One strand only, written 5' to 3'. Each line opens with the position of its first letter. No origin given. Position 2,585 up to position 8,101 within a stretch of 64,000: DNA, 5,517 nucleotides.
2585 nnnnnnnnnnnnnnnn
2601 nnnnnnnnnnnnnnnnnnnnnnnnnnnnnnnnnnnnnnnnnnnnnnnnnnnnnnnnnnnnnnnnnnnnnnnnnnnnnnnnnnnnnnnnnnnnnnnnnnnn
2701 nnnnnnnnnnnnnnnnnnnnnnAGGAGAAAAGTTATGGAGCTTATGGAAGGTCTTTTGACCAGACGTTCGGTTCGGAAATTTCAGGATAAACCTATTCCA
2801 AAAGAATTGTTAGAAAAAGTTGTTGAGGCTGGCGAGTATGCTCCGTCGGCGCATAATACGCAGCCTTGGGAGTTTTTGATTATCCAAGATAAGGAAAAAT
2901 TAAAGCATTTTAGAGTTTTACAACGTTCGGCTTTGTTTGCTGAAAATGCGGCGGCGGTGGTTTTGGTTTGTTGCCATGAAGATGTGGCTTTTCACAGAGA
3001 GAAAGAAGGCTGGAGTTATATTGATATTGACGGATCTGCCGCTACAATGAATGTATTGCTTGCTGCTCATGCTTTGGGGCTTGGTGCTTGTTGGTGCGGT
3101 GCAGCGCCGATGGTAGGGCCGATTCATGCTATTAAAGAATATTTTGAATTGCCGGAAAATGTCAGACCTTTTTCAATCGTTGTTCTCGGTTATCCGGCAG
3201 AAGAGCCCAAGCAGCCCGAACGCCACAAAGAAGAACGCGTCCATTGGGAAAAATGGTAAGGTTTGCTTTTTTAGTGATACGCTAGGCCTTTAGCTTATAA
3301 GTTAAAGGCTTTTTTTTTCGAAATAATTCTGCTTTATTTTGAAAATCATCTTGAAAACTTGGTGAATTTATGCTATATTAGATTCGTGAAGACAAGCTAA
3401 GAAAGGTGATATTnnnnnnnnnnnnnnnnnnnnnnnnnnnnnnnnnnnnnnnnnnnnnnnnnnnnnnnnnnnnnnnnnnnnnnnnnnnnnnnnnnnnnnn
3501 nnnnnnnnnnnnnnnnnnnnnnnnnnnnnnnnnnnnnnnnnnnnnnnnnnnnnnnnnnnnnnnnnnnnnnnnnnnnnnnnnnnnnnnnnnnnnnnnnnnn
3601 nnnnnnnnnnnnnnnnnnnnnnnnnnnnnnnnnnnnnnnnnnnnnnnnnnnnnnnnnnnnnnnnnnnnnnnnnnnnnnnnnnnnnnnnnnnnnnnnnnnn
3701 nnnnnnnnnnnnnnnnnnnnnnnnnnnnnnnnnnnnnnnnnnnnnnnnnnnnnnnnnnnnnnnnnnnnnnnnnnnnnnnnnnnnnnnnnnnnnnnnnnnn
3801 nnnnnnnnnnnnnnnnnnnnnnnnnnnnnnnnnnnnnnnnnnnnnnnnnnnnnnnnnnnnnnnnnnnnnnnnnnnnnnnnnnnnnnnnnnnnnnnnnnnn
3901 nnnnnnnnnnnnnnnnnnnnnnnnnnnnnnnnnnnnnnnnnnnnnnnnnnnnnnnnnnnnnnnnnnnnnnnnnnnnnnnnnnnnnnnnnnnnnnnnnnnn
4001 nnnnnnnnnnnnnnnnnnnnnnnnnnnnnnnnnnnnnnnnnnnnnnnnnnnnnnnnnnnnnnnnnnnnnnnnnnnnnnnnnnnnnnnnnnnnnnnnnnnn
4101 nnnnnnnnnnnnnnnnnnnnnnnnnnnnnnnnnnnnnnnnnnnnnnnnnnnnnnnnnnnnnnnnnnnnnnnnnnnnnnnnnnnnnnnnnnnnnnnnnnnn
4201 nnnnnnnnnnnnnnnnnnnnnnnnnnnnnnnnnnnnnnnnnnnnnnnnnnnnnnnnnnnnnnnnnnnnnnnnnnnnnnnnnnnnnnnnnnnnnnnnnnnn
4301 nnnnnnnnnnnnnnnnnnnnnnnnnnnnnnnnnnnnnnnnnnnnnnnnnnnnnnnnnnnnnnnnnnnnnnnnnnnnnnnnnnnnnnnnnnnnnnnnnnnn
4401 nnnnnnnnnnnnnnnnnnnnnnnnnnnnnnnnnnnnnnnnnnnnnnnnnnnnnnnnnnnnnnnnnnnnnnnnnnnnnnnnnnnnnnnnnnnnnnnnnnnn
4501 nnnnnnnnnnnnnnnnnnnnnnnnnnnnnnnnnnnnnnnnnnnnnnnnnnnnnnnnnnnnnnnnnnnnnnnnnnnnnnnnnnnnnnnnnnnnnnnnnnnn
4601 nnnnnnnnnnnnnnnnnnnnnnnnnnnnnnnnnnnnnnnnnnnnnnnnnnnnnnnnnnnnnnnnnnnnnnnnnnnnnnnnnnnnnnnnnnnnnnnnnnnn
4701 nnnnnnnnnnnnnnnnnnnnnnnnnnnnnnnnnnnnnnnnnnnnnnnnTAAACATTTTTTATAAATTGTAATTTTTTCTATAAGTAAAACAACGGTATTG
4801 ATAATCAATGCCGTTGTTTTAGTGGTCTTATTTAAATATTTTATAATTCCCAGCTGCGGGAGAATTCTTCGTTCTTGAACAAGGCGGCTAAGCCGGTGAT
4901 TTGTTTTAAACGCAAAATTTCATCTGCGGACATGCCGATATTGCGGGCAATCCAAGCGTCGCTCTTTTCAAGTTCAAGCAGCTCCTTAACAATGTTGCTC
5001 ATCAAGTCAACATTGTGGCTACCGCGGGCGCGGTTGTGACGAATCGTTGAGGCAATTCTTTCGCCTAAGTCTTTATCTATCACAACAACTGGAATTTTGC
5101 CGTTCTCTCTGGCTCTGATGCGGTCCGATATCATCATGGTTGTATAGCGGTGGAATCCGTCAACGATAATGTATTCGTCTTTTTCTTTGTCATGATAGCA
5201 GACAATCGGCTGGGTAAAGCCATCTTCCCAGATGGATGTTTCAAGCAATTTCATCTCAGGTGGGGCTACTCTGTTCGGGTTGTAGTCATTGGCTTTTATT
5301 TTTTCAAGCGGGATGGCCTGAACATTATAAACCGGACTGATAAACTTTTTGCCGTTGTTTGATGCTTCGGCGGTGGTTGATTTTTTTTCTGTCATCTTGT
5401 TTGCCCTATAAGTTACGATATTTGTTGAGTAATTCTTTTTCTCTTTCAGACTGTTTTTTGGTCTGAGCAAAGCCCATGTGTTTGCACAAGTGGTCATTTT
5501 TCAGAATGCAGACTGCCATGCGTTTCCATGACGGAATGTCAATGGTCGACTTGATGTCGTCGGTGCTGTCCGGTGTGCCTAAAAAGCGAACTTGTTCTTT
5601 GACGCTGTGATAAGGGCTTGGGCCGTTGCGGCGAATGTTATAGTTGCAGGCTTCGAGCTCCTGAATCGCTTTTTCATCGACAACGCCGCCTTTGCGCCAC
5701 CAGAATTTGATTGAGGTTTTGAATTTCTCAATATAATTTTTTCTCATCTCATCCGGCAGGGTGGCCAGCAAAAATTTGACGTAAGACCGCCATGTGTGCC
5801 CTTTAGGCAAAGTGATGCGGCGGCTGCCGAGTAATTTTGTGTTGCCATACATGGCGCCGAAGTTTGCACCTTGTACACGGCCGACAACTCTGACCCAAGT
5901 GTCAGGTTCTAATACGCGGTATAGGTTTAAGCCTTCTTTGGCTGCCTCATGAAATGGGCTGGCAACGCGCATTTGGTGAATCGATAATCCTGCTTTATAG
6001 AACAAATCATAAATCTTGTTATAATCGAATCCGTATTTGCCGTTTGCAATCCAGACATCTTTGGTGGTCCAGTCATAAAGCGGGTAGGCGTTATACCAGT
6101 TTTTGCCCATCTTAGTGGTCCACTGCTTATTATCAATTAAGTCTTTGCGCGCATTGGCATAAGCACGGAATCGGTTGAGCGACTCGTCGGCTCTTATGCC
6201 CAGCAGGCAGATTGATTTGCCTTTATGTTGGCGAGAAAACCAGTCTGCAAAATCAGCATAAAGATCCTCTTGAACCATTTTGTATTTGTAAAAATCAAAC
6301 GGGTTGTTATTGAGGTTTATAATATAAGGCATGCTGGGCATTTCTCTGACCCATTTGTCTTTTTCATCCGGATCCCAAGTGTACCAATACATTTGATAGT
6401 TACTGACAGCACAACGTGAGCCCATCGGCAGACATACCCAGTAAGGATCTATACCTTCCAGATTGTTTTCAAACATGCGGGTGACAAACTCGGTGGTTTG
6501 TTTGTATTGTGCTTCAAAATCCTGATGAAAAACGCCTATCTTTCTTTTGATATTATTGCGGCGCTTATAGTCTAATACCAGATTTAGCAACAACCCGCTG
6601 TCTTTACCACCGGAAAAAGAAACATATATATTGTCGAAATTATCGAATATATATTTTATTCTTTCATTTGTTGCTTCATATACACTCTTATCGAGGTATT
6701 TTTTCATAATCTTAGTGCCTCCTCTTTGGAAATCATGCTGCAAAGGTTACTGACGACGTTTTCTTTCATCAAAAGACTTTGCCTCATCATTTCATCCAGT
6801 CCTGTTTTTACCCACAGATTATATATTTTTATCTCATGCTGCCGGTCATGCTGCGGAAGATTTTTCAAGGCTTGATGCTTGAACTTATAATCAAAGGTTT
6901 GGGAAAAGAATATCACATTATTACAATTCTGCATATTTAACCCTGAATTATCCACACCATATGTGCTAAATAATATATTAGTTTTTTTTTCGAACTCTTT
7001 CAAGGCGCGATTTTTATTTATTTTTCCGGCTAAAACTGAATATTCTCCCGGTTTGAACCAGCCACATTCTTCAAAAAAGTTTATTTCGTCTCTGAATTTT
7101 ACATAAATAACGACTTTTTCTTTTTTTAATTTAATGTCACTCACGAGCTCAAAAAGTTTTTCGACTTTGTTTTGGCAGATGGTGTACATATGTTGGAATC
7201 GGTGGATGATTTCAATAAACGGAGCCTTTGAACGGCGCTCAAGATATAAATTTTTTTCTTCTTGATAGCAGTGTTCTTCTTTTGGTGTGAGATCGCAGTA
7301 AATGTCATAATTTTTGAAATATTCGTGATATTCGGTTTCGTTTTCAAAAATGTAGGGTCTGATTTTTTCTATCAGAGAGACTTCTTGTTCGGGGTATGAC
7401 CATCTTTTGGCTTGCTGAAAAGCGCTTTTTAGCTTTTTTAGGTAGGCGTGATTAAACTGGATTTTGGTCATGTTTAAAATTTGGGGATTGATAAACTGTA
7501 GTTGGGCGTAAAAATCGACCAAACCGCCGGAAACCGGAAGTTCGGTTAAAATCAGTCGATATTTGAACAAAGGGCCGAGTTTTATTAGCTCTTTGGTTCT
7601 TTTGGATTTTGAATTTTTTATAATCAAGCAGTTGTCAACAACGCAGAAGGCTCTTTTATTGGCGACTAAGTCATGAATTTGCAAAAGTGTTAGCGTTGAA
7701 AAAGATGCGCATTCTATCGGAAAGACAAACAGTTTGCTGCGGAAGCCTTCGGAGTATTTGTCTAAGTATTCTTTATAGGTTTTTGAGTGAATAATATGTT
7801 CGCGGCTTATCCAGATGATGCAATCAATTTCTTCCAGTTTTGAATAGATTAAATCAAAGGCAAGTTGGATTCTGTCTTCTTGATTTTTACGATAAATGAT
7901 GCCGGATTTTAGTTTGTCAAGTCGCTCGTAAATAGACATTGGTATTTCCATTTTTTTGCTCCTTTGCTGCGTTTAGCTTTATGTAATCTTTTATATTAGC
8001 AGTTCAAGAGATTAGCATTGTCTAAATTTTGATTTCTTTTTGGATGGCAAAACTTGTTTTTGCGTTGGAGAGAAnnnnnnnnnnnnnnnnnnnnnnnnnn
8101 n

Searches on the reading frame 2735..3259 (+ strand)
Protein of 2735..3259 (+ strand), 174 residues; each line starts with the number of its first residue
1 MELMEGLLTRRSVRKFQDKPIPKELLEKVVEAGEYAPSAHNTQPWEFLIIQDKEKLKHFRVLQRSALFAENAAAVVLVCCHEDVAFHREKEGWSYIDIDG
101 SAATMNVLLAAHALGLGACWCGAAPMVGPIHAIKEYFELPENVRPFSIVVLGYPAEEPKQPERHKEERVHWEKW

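Call 14: search_protein_families(library=pfam, proteins=[window:2735-3259:+], max_evalue=0.001)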
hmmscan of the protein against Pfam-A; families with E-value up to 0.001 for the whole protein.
window:2735-3259:+ (174 aa): 2 families
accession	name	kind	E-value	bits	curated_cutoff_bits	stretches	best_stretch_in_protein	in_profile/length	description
PF00881.29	Nitroreductase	-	5.8e-32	111.6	23.5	2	8-79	2-73/167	Nitroreductase family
PF14512.11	TM1586_NiRdase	-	3.8e-14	53.3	27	1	26-54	160-189/215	Putative TM nitroreductase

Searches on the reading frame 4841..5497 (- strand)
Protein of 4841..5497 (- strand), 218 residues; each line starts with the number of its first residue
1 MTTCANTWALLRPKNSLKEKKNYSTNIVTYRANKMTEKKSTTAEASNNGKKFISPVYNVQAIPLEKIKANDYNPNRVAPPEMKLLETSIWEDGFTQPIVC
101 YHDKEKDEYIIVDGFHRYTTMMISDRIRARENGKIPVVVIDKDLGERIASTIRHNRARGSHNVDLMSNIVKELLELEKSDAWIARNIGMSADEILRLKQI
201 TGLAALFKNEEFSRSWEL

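Call 14: search_protein_families(library=pfam, proteins=[window:4841-5497:-], max_evalue=0.001)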
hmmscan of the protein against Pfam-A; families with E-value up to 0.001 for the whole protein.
window:4841-5497:- (218 aa): 2 families
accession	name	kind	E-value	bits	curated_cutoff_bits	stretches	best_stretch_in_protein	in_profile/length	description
PF02195.25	ParB_N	-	9.4e-07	29.2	26.3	1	58-122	2-66/95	ParB N-terminal domain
PF03235.19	GmrSD_N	-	0.00077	20.1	33.2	0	88-196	34-133/199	GmrSD restriction endonuclease, N-terminal domain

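Call 76: search_protein_families(library=ncbifam, proteins=[window:4841-5497:-], max_evalue=0.001)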
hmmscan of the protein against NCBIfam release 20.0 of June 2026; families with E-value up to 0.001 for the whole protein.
window:4841-5497:- (218 aa): 3 families
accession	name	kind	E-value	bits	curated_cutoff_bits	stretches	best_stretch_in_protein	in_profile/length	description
TIGR04285.1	nucleoid_noc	exception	4.6e-07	29.4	315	1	58-124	1-66/255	nucleoid occlusion protein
TIGR00180.1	parB_part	domain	2.7e-06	27.3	58.45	1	59-196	5-139/186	ParB/RepB/Spo0J family partition protein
TIGR03734.1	PRTRC_parB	hypoth_equivalog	0.00072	18.2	278.6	0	72-160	6-92/555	PRTRC system ParB family protein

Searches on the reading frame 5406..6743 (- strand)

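Call 14: search_protein_families(library=pfam, proteins=[window:5406-6743:-], max_evalue=0.001)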
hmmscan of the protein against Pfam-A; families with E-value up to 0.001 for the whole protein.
window:5406-6743:- (445 aa): 3 families
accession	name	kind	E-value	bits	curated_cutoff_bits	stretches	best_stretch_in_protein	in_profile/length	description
PF11922.13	DUF3440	-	2.6e-77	259.1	25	1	252-433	1-181/182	Domain of unknown function (DUF3440)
PF01507.26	PAPS_reduct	-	1.1e-10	42.2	22.5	1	39-249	2-164/175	Phosphoadenosine phosphosulfate reductase domain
PF01171.26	ATP_bind_3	-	0.00034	20.8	27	1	39-91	2-54/182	PP-loop family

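Call 76: search_protein_families(library=ncbifam, proteins=[window:5406-6743:-], max_evalue=0.001)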
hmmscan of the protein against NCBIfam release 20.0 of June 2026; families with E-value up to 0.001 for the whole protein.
window:5406-6743:- (445 aa): 8 families
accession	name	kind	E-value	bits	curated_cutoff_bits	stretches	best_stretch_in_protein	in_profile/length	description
NF010366.0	PRK13795.1-1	equivalog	3.6e-06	25.4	745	1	39-93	269-319/667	hypothetical protein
NF005316.0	PRK06850.1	equivalog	1.4e-05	24.1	536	0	173-276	152-230/505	hypothetical protein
TIGR03183.1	DNA_S_dndC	equivalog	7.5e-05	21.8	290.4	0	172-232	135-195/447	DNA phosphorothioation system sulfurtransferase DndC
TIGR02432.1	lysidine_TilS_N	equivalog_domain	8.6e-05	22.5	93.6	1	39-89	2-52/189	tRNA lysidine(34) synthetase TilS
NF010367.0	PRK13795.1-2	equivalog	0.00018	20.1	456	0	25-91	227-291/584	hypothetical protein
NF010369.0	PRK13795.1-4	equivalog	0.0005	18.4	1086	0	14-92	229-302/633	hypothetical protein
NF007972.0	PRK10696.1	equivalog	0.00074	18.9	272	0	13-73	20-78/295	tRNA 2-thiocytidine(32) synthetase TtcA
TIGR00434.1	cysH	subfamily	0.00086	19.2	165.1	0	215-267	145-194/214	phosophoadenylyl-sulfate reductase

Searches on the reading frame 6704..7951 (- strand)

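Call 14: search_protein_families(library=pfam, proteins=[window:6704-7951:-], max_evalue=0.001)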
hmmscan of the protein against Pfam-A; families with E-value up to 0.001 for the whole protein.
window:6704-7951:- (415 aa): 2 families
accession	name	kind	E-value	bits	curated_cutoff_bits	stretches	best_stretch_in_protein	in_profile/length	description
PF00176.29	SNF2-rel_dom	-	9.5e-08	31.9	24.9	1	80-237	107-260/290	SNF2-related domain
PF00271.37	Helicase_C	-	3.1e-06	27.9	23.5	1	262-360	2-101/110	Helicase conserved C-terminal domain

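Call 76: search_protein_families(library=ncbifam, proteins=[window:6704-7951:-], max_evalue=0.001)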
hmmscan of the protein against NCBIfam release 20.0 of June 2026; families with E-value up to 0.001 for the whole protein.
window:6704-7951:- (415 aa): 0 families
